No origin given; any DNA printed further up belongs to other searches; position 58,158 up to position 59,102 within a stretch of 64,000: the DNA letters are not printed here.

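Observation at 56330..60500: AT-rich four-gene operon: T5orf172/GIY-YIG-like, beta-class DPPY methyltransferase, MutH/Sau3AI-like endonuclease and a class-1 OLD ATPase-Toprim nuclease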

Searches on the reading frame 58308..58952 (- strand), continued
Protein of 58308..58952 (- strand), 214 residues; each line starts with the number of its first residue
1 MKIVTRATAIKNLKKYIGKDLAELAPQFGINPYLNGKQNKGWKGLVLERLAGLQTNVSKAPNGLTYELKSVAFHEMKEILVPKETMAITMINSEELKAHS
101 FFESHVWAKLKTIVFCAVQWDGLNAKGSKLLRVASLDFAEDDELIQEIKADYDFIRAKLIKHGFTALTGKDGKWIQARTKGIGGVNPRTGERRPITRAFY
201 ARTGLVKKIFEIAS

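Call 86: search_protein_families(library=pfam, proteins=[L126:2713-4590:+, L132:1787-3661:+, L148:889-2712:+, L150:1787-3565:+, L161:2440-4326:+, L126:4593-4946:+, L150:3592-3945:+], max_evalue=0.01)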
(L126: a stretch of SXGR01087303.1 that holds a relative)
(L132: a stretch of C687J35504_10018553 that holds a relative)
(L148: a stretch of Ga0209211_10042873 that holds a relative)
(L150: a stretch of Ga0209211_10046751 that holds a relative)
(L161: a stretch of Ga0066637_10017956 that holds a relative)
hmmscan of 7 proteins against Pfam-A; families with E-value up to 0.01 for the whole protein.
L126:2713-4590:+ (626 aa): 8 families
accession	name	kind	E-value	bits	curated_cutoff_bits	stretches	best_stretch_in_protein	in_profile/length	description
PF13175.12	AAA_15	-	4.6e-29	102.6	32.1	1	1-394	1-374/374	AAA ATPase domain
PF13304.12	AAA_21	-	7.6e-16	59.5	27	2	316-395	228-304/304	AAA domain, putative AbiEii toxin, Type IV TA system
PF02463.25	SMC_N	-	4.7e-12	46.2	40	1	3-325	2-136/220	RecF/RecN/SMC N terminal domain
PF13476.12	AAA_23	-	4.9e-10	40.8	27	1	5-138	1-133/201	AAA domain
PF11398.14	DUF2813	-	1e-08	35.5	21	1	1-89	1-90/372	Protein of unknown function (DUF2813)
PF13514.12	AAA_27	-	0.00034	20.7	22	1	1-44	1-47/206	AAA domain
PF13555.12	AAA_29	-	0.0095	16.1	27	0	3-45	1-44/61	P-loop containing region of AAA domain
PF20469.4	OLD-like_TOPRIM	-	0.0098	16.9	23.2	0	443-506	5-67/67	Overcoming lysogenization defect protein-like, TOPRIM domain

L132:1787-3661:+ (625 aa): 9 families
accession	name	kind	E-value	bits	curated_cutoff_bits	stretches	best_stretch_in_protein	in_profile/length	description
PF13175.12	AAA_15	-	4.1e-27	96.2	32.1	1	1-409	1-374/374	AAA ATPase domain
PF13304.12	AAA_21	-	3e-19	70.7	27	1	32-410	1-304/304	AAA domain, putative AbiEii toxin, Type IV TA system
PF02463.25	SMC_N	-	6.8e-12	45.7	40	1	14-422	7-213/220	RecF/RecN/SMC N terminal domain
PF20469.4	OLD-like_TOPRIM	-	8.1e-11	42.7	23.2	1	455-523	1-67/67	Overcoming lysogenization defect protein-like, TOPRIM domain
PF13476.12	AAA_23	-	9.6e-07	30.1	27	1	5-138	1-107/201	AAA domain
PF00005.33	ABC_tran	-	0.00019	22.5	25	0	35-51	16-32/137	ABC transporter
PF04310.18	MukB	-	0.0009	19.5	23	0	267-349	79-159/226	MukB N-terminal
PF13555.12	AAA_29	-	0.0021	18.2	27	1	23-53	14-45/61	P-loop containing region of AAA domain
PF13514.12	AAA_27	-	0.003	17.6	22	0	25-50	18-46/206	AAA domain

L148:889-2712:+ (608 aa): 6 families
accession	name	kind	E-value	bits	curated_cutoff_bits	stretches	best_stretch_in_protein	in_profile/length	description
PF13175.12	AAA_15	-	4.9e-20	72.9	32.1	1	1-389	1-373/374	AAA ATPase domain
PF13304.12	AAA_21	-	3.3e-13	50.8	27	1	26-391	1-304/304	AAA domain, putative AbiEii toxin, Type IV TA system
PF13476.12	AAA_23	-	3.4e-08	34.8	27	1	6-206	2-174/201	AAA domain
PF02463.25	SMC_N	-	1.6e-06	28.2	40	1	3-44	2-44/220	RecF/RecN/SMC N terminal domain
PF13514.12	AAA_27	-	0.0017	18.4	22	1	1-47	1-49/206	AAA domain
PF20469.4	OLD-like_TOPRIM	-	0.0061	17.5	23.2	0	448-503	7-67/67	Overcoming lysogenization defect protein-like, TOPRIM domain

L150:1787-3565:+ (593 aa): 3 families
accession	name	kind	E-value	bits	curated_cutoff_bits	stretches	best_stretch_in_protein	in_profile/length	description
PF13175.12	AAA_15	-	2.3e-18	67.4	32.1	1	1-347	1-374/374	AAA ATPase domain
PF13304.12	AAA_21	-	1.5e-13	52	27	1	209-348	200-304/304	AAA domain, putative AbiEii toxin, Type IV TA system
PF13514.12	AAA_27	-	0.00037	20.6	22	1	1-44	1-47/206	AAA domain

L161:2440-4326:+ (629 aa): 7 families
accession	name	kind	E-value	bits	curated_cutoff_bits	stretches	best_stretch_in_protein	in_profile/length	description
PF13175.12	AAA_15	-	8.1e-27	95.2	32.1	1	1-396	1-374/374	AAA ATPase domain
PF13304.12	AAA_21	-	4.5e-12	47.1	27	2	321-397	234-304/304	AAA domain, putative AbiEii toxin, Type IV TA system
PF02463.25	SMC_N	-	7.1e-10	39.1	40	1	3-391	2-197/220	RecF/RecN/SMC N terminal domain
PF11398.14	DUF2813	-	3.3e-06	27.2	21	1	1-80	1-81/372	Protein of unknown function (DUF2813)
PF13476.12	AAA_23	-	1e-05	26.7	27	1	5-205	1-163/201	AAA domain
PF20469.4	OLD-like_TOPRIM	-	0.0018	19.2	23.2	1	445-508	5-67/67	Overcoming lysogenization defect protein-like, TOPRIM domain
PF13514.12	AAA_27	-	0.0027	17.8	22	1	1-44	1-47/206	AAA domain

L126:4593-4946:+ (118 aa): 0 families

L150:3592-3945:+ (118 aa): 0 families

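Call 89: search_protein_families(library=pfam, proteins=[L108:1997-3742:+, L116:2474-2938:+, L116:3002-3814:+, L146:4631-4993:+, L153:4612-5001:+, L109:3381-3806:+, L137:1015-1581:+, L158:1482-2039:+, L157:2573-2953:+, L162:2118-2516:+], max_evalue=0.01)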
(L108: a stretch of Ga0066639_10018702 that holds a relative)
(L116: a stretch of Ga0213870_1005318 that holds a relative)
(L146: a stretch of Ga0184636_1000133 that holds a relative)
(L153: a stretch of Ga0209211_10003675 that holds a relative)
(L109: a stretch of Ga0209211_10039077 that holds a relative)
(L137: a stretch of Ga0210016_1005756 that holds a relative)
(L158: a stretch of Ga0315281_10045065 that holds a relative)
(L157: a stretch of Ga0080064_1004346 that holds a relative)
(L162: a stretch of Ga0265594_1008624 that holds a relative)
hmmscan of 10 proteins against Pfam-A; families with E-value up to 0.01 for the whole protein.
L108:1997-3742:+ (582 aa): 3 families
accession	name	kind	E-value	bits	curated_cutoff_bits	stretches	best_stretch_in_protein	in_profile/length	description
PF03235.19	GmrSD_N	-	1.8e-34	120.1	33.2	1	15-238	3-198/199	GmrSD restriction endonuclease, N-terminal domain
PF07510.16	GmrSD_C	-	7.1e-17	62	23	1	440-567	3-131/138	GmrSD restriction endonucleases, C-terminal domain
PF16218.11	Peptidase_C101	-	0.0093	15.8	27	0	135-223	72-155/265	Peptidase family C101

L116:2474-2938:+ (155 aa): 0 families

L116:3002-3814:+ (271 aa): 2 families
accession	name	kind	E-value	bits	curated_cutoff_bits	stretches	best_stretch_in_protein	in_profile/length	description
PF22518.2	DUF6997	-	1.1e-51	175.8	27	1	97-265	2-174/175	Domain of unknown function (DUF6997)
PF22515.2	DUF6996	-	6.4e-21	74.6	27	1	19-95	2-71/71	Domain of unknown function (DUF6996)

L146:4631-4993:+ (121 aa): 1 family
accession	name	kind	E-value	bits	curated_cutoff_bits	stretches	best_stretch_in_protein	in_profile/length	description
PF18760.7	ART-PolyVal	-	0.0077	17.4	31.2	1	9-106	28-122/140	ADP-Ribosyltransferase in polyvalent proteins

L153:4612-5001:+ (130 aa): 0 families

L109:3381-3806:+ (142 aa): 0 families

L137:1015-1581:+ (189 aa): 0 families

L158:1482-2039:+ (186 aa): 0 families

L157:2573-2953:+ (127 aa): 0 families

L162:2118-2516:+ (133 aa): 0 families
